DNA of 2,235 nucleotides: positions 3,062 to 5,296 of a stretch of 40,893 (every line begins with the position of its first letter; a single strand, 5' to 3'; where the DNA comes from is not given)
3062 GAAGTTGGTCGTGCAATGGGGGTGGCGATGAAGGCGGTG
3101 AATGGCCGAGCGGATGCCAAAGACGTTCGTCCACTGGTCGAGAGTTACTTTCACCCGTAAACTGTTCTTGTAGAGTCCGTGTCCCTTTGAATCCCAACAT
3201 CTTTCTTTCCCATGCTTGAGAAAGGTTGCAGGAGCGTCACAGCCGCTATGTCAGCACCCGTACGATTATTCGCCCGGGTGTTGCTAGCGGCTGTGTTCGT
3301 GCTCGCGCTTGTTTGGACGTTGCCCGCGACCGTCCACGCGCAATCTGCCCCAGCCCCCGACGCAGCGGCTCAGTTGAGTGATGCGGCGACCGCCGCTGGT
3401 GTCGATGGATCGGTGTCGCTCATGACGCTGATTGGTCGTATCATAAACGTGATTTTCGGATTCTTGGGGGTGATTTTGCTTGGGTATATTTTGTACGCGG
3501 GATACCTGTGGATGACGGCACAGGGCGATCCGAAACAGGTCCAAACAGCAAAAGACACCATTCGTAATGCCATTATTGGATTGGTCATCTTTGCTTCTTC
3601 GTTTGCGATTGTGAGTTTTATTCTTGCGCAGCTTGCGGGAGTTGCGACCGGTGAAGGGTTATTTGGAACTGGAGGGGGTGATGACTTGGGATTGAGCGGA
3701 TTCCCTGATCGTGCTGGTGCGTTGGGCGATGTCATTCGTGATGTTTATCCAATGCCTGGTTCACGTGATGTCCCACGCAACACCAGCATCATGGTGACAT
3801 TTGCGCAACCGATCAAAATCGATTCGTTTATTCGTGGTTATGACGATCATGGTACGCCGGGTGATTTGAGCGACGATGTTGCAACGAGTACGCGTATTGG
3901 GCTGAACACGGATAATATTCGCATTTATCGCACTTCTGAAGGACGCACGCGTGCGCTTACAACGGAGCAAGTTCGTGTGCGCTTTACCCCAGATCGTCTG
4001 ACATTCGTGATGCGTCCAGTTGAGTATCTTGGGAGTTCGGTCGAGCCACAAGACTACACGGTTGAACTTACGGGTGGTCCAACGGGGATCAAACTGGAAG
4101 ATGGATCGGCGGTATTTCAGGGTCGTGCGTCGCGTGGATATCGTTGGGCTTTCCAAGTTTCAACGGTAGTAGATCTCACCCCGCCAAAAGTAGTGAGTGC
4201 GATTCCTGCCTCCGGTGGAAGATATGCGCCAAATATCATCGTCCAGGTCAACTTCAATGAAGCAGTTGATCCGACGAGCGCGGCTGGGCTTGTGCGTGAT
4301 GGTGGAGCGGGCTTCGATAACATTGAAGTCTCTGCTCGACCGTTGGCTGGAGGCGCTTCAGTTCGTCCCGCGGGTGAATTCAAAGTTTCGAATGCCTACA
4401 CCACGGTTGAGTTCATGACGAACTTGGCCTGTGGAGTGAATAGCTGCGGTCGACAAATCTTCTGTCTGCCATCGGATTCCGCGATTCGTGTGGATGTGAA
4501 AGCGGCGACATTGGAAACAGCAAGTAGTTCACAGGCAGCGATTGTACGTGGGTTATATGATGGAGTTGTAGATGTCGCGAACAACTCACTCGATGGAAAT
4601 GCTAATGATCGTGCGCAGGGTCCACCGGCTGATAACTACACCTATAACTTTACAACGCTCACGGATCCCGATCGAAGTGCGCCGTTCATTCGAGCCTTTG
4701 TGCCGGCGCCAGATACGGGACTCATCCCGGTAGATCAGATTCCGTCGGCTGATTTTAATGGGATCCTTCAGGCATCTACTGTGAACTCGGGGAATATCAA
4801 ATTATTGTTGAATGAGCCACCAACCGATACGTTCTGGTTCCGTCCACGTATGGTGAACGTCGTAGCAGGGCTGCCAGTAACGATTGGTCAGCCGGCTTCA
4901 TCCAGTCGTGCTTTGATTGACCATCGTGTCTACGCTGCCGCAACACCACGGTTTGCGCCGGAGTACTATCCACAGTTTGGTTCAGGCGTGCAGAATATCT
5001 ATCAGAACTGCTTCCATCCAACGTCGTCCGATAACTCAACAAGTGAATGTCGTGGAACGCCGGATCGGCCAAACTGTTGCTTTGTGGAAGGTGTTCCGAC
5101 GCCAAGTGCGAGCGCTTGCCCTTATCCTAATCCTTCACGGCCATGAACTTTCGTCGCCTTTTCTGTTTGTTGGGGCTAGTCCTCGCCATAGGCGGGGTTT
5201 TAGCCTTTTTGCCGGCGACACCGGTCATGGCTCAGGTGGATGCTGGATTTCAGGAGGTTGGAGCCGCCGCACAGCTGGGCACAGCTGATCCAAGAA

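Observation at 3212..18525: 15-kb five-gene surface-protein locus with no known display machinery, wedged into a housekeeping operon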

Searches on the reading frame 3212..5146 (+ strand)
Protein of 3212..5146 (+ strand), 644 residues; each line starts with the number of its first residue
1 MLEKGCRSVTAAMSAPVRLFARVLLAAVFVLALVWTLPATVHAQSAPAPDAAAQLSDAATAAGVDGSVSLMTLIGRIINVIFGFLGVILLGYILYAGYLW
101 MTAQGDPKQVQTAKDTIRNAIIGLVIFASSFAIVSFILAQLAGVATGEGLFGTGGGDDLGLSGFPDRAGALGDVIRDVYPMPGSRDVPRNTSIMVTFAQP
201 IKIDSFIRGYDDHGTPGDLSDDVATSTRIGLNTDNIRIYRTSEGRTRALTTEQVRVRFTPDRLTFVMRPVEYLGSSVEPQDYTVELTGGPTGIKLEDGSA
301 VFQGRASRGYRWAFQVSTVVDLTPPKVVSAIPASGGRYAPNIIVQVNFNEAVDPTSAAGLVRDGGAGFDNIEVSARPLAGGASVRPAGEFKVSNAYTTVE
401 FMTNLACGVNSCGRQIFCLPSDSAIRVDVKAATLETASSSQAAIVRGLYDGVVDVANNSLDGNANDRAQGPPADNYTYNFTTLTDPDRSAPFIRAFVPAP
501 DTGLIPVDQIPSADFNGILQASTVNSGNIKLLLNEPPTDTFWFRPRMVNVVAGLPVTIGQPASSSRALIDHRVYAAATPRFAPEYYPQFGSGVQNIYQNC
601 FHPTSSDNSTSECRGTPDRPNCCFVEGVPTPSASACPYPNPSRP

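Call 8: search_protein_families(library=pfam, proteins=[window:3212-5146:+], max_evalue=0.01)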
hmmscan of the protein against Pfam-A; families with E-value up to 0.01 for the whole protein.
window:3212-5146:+ (644 aa): 2 families
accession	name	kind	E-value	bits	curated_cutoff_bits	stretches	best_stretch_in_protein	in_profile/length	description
PF13205.12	Big_5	-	7.1e-12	46.4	23.6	1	322-397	2-80/105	Bacterial Ig-like domain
PF18895.5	T4SS_pilin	-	1.6e-09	38.1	26.6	1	69-137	4-71/71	Type IV secretion system pilin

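Call 13: find_encoding_contigs(protein=window:3212-5146:+, flank=10000, max_places=6)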
Protein window:3212-5146:+ (644 aa): 1 contig read that carries it; 1 place shown.
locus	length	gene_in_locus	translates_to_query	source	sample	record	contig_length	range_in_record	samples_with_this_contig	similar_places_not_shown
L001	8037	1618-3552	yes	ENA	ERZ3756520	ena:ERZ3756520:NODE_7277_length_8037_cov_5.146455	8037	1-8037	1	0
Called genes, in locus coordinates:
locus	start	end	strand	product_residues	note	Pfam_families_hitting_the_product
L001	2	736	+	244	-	?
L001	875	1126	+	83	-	-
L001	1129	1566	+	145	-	PF09424:YqeY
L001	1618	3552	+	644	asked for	PF18895:T4SS_pilin, PF13205:Big_5 (faint)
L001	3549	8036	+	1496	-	?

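Call 14: search_protein_families(library=ncbifam, proteins=[window:3212-5146:+], max_evalue=0.01)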
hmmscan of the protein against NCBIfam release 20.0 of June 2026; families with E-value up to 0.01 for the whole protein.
window:3212-5146:+ (644 aa): 1 family
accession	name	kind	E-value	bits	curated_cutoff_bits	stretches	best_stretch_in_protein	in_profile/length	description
NF045849.1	ICE_MMCAP2_0565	equivalog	1.4e-10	40.7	40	1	70-140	9-79/80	Mbov_0395 family pilin-like conjugal transfer protein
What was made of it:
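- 3212..5146 (+): g1: 644-aa protein. Signal peptide (aa 1-43), VirB2-like helical hairpin (aa 70-144), Gly-rich linker, about four Ig-like domains (aa 171-600) and a small C-terminal Cys knot. Pfam T4SS_pilin and Big_5 (call 8); NCBIfam NF045849 (call 14).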

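Call 15: find_homologous_proteins(query=window:3212-5146:+, max_evalue=0.00001)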
Query window:3212-5146:+ (644 aa): 326 proteins with E <= 0.00001 among 8000 candidates; the best 120 are listed.
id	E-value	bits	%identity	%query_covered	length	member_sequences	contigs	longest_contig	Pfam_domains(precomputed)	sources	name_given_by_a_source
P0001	0.0e+0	1446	100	100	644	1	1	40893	PF13205.13,PF18895.6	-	-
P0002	0.0e+0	1346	91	100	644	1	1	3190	PF13205.13,PF18895.6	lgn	-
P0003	0.0e+0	1197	81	100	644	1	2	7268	PF13205.13,PF18895.6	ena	-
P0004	0.0e+0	1176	81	100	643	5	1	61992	PF13205.13,PF18895.6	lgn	-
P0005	0.0e+0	1175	81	100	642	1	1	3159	PF13205.13,PF18895.6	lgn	-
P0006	0.0e+0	1164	80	100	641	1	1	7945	PF13205.13,PF18895.6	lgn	-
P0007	0.0e+0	1158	80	100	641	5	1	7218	PF13205.13,PF18895.6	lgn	-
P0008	0.0e+0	1151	79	100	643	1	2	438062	PF13205.13,PF18895.6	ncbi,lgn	-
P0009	0.0e+0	1141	78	100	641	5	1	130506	PF13205.13,PF18895.6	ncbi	-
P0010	0.0e+0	1123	77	100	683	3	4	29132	PF13205.13,PF18895.6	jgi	jgi:hypothetical protein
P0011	0.0e+0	1108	77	100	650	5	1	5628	PF13205.13,PF18895.6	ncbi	-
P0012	0.0e+0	1106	75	100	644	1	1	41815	PF13205.13,PF18895.6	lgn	-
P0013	0.0e+0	1065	74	100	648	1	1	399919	PF13205.13,PF18895.6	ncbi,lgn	-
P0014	6.5e-282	955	67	100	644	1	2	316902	PF13205.13,PF18895.6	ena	-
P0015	1.4e-275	934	68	99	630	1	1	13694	PF13205.13,PF18895.6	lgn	-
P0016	4.2e-265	899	66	99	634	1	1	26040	PF13205.13,PF18895.6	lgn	-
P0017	1.7e-217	742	56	100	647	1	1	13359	PF13205.13,PF18895.6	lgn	-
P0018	5.6e-202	691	54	100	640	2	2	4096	PF13205.13,PF18895.6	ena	-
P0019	3.4e-198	678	53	100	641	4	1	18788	PF13205.13,PF18895.6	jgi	jgi:hypothetical protein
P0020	3.8e-197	675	53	100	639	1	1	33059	PF13205.13,PF18895.6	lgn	-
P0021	4.3e-197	675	52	100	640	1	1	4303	PF13205.13,PF18895.6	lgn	-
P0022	3.4e-180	619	52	88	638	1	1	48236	PF13205.13,PF18895.6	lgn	-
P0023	1.2e-177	610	49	99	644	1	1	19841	PF13205.13,PF18895.6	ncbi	-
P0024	1.6e-177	610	51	97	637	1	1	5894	PF13205.13,PF18895.6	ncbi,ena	-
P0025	1.9e-177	610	48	99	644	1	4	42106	PF13205.13,PF18895.6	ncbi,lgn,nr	ncbi:hypothetical protein KBA73_00010 [Patescibacteria group bacterium]|nr:hypothetical protein [Pat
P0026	7.2e-175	601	50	97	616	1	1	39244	PF13205.13,PF18895.6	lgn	-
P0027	3.1e-174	599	51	99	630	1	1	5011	PF13205.13,PF18895.6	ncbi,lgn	-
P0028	4.1e-174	599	49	97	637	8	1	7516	PF13205.13,PF18895.6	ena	-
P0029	8.4e-173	594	51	92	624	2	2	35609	PF13205.13,PF18895.6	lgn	-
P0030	1.3e-171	591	49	96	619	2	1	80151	PF13205.13,PF18895.6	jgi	-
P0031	8.4e-170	585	48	96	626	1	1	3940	PF13205.13,PF18895.6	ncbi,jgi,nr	ncbi:hypothetical protein FJZ48_03895 [Candidatus Uhrbacteria bacterium]|nr:hypothetical protein [Ca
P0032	1.2e-169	584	50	97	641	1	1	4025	PF13205.13,PF18895.6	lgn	-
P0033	1.4e-169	584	48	96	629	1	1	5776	PF13205.13,PF18895.6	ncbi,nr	ncbi:MAG TPA: pilin [Patescibacteria group bacterium]|nr:pilin [Patescibacteria group bacterium]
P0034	3.8e-168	579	51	95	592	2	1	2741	PF13205.13,PF18895.6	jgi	jgi:hypothetical protein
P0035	8.0e-168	578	46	99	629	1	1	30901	PF13205.13,PF18895.6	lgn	-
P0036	9.1e-166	571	48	92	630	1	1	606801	PF13205.13,PF18895.6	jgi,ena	-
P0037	1.4e-165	571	49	97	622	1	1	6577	PF13205.13,PF18895.6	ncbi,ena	-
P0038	1.8e-165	570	47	94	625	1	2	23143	PF13205.13,PF18895.6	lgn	-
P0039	2.2e-165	570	51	96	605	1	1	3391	PF13205.13,PF18895.6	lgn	-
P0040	7.0e-165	568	51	94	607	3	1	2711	PF13205.13,PF18895.6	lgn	-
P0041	1.0e-164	568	49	85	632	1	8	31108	PF13205.13,PF18895.6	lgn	-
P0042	2.0e-164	567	50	89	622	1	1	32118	PF13205.13,PF18895.6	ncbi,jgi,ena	ncbi:MAG: pilin [Candidatus Uhrbacteria bacterium]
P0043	5.7e-164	565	48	92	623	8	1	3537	PF13205.13,PF18895.6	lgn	-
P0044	1.4e-161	557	47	96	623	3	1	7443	PF13205.13,PF18895.6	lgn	-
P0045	3.0e-161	556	47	100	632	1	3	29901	PF13205.13,PF18895.6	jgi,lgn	jgi:hypothetical protein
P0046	3.2e-159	550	47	96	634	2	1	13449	PF13205.13,PF18895.6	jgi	-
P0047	6.6e-158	545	47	93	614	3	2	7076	PF13205.13,PF18895.6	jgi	jgi:hypothetical protein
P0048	1.3e-157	544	47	97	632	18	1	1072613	PF13205.13,PF18895.6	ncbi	-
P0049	9.4e-157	541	48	90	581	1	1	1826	PF13205.13,PF18895.6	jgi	-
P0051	5.6e-156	539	47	99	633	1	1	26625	PF13205.13,PF18895.6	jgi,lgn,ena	-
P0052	6.5e-156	539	46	96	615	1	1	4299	PF13205.13,PF18895.6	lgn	-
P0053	9.6e-156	538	49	90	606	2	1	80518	PF13205.13,PF18895.6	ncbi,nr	ncbi:Ig-like domain-containing protein [Candidatus Uhrbacteria bacterium]|nr:Ig-like domain-containi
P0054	2.4e-155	537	46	100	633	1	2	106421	PF13205.13,PF18895.6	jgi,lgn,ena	-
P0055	1.2e-154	535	47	97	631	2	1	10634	PF13205.13,PF18895.6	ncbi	-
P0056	1.6e-154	534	46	97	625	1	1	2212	PF13205.13,PF18895.6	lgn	-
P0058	7.2e-154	532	47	93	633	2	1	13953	PF13205.13,PF18895.6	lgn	-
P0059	1.6e-152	527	47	93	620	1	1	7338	PF13205.13,PF18895.6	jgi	jgi:hypothetical protein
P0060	1.8e-152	527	47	89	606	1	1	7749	PF13205.13,PF18895.6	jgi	jgi:hypothetical protein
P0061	5.9e-149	516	46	92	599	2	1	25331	PF13205.13,PF18895.6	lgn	-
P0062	7.0e-148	512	46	96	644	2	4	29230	PF13205.13,PF18895.6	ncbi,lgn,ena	-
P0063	1.1e-145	505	44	96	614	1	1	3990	PF13205.13,PF18895.6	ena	-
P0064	1.4e-145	504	45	100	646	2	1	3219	PF13205.13,PF18895.6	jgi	jgi:hypothetical protein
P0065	2.2e-145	504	45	99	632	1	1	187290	PF13205.13,PF18895.6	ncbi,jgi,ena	ncbi:MAG: pilin [Patescibacteria group bacterium]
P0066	8.2e-145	502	45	96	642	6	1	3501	PF13205.13,PF18895.6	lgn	-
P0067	2.3e-144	500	44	94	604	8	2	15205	PF13205.13,PF18895.6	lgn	-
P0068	6.4e-144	499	48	94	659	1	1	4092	PF13205.13,PF18895.6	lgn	-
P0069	1.1e-143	498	45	100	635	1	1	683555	PF13205.13,PF18895.6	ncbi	-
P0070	4.7e-143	496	45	97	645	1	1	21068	PF13205.13,PF18895.6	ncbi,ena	-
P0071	1.5e-142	494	44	94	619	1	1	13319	PF13205.13,PF18895.6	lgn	-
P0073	3.8e-142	493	46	90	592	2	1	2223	PF13205.13,PF18895.6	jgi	jgi:hypothetical protein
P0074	3.9e-142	493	44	99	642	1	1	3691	PF13205.13,PF18895.6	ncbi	-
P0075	2.3e-141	491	45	86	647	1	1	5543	PF13205.13,PF18895.6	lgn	-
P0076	6.3e-141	489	46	99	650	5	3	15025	PF13205.13,PF18895.6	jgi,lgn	jgi:hypothetical protein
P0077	1.2e-140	488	43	99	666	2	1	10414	PF13205.13,PF18895.6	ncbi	-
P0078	2.0e-140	487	46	93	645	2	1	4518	PF13205.13,PF18895.6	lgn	-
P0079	2.0e-140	487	44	88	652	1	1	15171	PF13205.13,PF18895.6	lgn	-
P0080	2.6e-140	487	43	96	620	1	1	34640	PF13205.13,PF18895.6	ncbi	ncbi:MAG: hypothetical protein V1745_04840 [Patescibacteria group bacterium]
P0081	3.5e-140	487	43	95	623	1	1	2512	PF13205.13,PF18895.6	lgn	-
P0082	4.9e-140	486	43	97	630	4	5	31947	PF13205.13,PF18895.6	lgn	-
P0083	2.3e-139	484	45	97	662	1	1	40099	PF13205.13,PF18895.6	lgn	-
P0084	3.8e-139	483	43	100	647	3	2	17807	PF13205.13,PF18895.6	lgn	-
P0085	9.3e-139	482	44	99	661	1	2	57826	PF13205.13,PF18895.6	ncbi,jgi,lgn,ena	-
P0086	1.2e-138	482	54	69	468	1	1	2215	PF13205.13,PF18895.6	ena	-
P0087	1.3e-138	482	43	94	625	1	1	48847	PF13205.13,PF18895.6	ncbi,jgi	ncbi:MAG: hypothetical protein RL141_690 [Candidatus Parcubacteria bacterium]|jgi:hypothetical prote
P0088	1.3e-138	481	44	100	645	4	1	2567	PF13205.13,PF18895.6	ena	-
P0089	1.4e-138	481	45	90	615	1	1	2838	PF13205.13,PF18895.6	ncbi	-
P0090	2.0e-138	481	44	100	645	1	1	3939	PF13205.13,PF18895.6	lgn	-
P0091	2.3e-138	481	44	96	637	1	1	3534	PF13205.13,PF18895.6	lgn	-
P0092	7.4e-138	479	44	97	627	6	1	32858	PF13205.13,PF18895.6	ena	-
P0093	8.6e-138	479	45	95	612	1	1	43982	PF13205.13,PF18895.6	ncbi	ncbi:MAG: Ig-like domain-containing protein [Patescibacteria group bacterium]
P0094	1.7e-137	478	45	93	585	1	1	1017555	PF13205.13,PF18895.6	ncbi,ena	-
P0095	2.4e-137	477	45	93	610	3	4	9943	PF13205.13,PF18895.6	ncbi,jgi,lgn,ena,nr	ncbi:Ig-like domain-containing protein [Patescibacteria group bacterium]|nr:Ig-like domain-containin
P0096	9.6e-137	475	42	95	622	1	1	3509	PF13205.13,PF18895.6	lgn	-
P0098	3.5e-136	473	44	100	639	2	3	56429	PF13205.13,PF18895.6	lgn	-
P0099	4.8e-136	473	44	100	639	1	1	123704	PF13205.13,PF18895.6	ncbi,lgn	-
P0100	8.0e-136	472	44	97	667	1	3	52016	PF13205.13,PF18895.6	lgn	-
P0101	1.9e-135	471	44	96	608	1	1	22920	PF13205.13,PF18895.6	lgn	-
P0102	1.4e-134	468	42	97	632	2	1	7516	PF13205.13,PF18895.6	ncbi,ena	-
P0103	1.5e-134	468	43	96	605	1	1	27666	PF13205.13,PF18895.6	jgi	jgi:hypothetical protein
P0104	1.7e-134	468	44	95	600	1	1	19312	PF13205.13,PF18895.6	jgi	jgi:hypothetical protein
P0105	2.2e-134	468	44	93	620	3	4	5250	PF13205.13,PF18895.6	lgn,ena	-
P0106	3.1e-134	467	44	95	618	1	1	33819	PF13205.13,PF18895.6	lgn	-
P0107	3.5e-134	467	44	91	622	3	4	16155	PF13205.13,PF18895.6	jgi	jgi:hypothetical protein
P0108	8.8e-134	466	42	93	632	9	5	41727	PF13205.13,PF18895.6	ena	-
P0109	1.0e-133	465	42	97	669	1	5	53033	PF13205.13,PF18895.6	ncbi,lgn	-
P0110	1.1e-133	465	44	91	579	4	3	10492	PF13205.13,PF18895.6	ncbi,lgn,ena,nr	ncbi:MAG: MMCAP2_0565 family pilin-like conjugal transfer protein [Patescibacteria group bacterium]|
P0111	1.1e-133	465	43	97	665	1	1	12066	PF13205.13,PF18895.6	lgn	-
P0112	1.4e-133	465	44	91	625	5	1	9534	PF13205.13,PF18895.6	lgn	-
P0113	1.6e-133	465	45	84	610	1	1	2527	PF13205.13,PF18895.6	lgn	-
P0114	3.1e-133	464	41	99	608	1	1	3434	PF13205.13,PF18895.6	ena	-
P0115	3.7e-133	463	42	99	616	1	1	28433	PF13205.13,PF18895.6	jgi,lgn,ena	-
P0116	6.6e-133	463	43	92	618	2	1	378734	PF13205.13,PF18895.6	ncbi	ncbi:MAG: hypothetical protein WC787_03425 [Patescibacteria group bacterium]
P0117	1.1e-132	462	42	99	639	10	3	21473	PF13205.13,PF18895.6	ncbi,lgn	-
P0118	1.3e-132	462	43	95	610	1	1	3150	PF13205.13,PF18895.6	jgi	jgi:hypothetical protein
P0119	1.4e-132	462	43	93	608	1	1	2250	PF13205.13,PF18895.6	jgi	jgi:hypothetical protein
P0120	1.4e-131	458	43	92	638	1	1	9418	PF13205.13,PF18895.6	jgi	jgi:hypothetical protein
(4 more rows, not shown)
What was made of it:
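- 3212..5146 (+): More than 300 full-length homologues of constant length (call 15).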

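Call 16: find_encoding_contigs(protein=P0048, flank=10000, max_places=2)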
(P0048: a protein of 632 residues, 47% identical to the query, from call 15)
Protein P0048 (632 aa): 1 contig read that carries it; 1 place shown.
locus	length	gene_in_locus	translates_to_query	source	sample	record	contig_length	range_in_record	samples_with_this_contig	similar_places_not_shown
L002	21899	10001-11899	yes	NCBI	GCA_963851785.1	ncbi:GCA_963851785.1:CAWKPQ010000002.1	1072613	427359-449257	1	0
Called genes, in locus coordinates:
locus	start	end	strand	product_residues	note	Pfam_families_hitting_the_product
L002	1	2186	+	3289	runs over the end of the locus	-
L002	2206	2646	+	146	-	-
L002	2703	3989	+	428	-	PF00919:UPF0004, PF04055:Radical_SAM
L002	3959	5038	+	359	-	PF01745:IPT (weak), PF01715:IPPT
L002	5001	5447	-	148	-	-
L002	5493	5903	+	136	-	PF01878:EVE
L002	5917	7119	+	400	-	-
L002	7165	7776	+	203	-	PF10502:Peptidase_S26, PF00717:Peptidase_S24 (weak)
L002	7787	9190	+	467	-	PF13393:tRNA-synt_His, PF00587:tRNA-synt_2b, PF03129:HGTP_anticodon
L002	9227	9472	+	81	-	-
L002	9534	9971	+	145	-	PF09424:YqeY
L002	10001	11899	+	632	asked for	PF18895:T4SS_pilin, PF13205:Big_5 (faint)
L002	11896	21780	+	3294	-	PF18895:T4SS_pilin (weak), PF13205:Big_5 (faint), PF17957:Big_7 (weak), PF01833:TIG (weak), PF13948:DUF4215 (faint)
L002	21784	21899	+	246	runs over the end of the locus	PF18884:TSP3_bac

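Call 17: find_encoding_contigs(protein=P0008, flank=10000, max_places=2)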
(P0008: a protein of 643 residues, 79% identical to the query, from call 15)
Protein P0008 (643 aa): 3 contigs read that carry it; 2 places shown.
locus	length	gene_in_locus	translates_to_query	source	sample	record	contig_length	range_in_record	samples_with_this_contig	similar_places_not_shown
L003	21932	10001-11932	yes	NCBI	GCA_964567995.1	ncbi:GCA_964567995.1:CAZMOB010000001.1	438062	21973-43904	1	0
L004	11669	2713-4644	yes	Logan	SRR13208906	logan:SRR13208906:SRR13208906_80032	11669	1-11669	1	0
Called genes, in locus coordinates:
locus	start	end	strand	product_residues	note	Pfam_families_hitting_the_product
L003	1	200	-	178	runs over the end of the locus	PF10648:Gmad2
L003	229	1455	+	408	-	PF00162:PGK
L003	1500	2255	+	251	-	PF04402:SIMPL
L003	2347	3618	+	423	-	PF03952:Enolase_N, PF00113:Enolase_C, PF13378:MR_MLE_C (weak), PF07476:MAAL_C (weak)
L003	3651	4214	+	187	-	-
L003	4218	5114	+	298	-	PF01745:IPT (weak), PF01715:IPPT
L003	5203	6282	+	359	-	-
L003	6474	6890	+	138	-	PF01878:EVE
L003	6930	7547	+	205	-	PF10502:Peptidase_S26, PF00717:Peptidase_S24 (weak)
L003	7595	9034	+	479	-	PF13393:tRNA-synt_His, PF00587:tRNA-synt_2b, PF03129:HGTP_anticodon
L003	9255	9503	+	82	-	-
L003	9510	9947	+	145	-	PF09424:YqeY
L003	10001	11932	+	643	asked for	PF18895:T4SS_pilin, PF13205:Big_5 (faint)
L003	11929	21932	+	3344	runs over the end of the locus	PF18895:T4SS_pilin, PF13205:Big_5 (faint), PF17957:Big_7, PF01833:TIG, PF13620:CarboxypepD_reg (weak), PF17210:SdrD_B (faint)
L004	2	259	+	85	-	?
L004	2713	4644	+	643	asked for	PF18895:T4SS_pilin, PF13205:Big_5 (faint)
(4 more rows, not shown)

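Call 30: search_solved_structures(query=window:3212-5146:+, max_evalue=0.1)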
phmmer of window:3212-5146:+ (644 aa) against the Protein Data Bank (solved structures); distinct sequences matched with E-value up to 0.1: 0.

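Call 53: predict_structure(alignment_id=A2)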
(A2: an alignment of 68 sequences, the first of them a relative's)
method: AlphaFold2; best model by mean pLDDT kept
length: 644 residues; sequences in the alignment: 68
mean_pLDDT: 82.5   pTM: 0.71
mean pLDDT of the five models: 82.5, 81.9, 80.2, 79.3, 79.1
residues with pLDDT >= 90: 324; 70-90: 205; 50-70: 64; < 50: 51
segments of 3 or more residues with pLDDT < 50: 1-14, 37-48, 143-162
pLDDT, mean of each block of 10 residues (from residue 1): 36 52 75 56 38 56 59 72 81 83 80 82 78 67 39 31 67 93 94 96 89 69 60 94 91 91 93 94 94 93 89 95 95 96 97 95 90 96 95 96 94 92 97 93 87 96 93 96 95 87 84 95 95 81 94 90 95 84 87 95 80 80 79 79 51
secondary structure, 60 per line:
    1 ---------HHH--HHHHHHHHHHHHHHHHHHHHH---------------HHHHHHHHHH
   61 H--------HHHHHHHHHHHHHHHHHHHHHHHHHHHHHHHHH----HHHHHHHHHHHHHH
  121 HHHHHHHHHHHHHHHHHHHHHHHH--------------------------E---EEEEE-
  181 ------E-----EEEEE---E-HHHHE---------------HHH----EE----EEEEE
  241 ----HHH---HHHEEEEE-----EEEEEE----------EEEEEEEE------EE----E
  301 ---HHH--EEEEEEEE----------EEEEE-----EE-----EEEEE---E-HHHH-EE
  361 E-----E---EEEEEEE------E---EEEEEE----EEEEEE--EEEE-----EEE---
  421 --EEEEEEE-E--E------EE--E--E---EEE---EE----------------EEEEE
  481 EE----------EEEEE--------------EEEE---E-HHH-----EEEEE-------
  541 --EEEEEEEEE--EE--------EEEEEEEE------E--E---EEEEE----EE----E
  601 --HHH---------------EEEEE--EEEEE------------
elements in order: H15-35 H51-61 H70-102 H107-144 E175-179 E193-197 H203-206 E236-240 E254-258 E264-269 E280-287 E309-316 E327-331 E344-348 H354-357 E359-361 E371-377 E388-393 E398-403 E406-409 E415-417 E423-429 E452-454 E476-482 E493-497 E512-515 E529-533 E543-551 E564-571 E585-589 E621-625 E628-632
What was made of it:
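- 3212..5146 (+): AF2 model: pLDDT 82.5, helices 70-102 and 107-144, then beta domains (call 53).
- On T4SS_pilin (PF18895) / VirB2-like pilin fold: The AF2 model has helices 70-102 and 107-144 (call 53).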
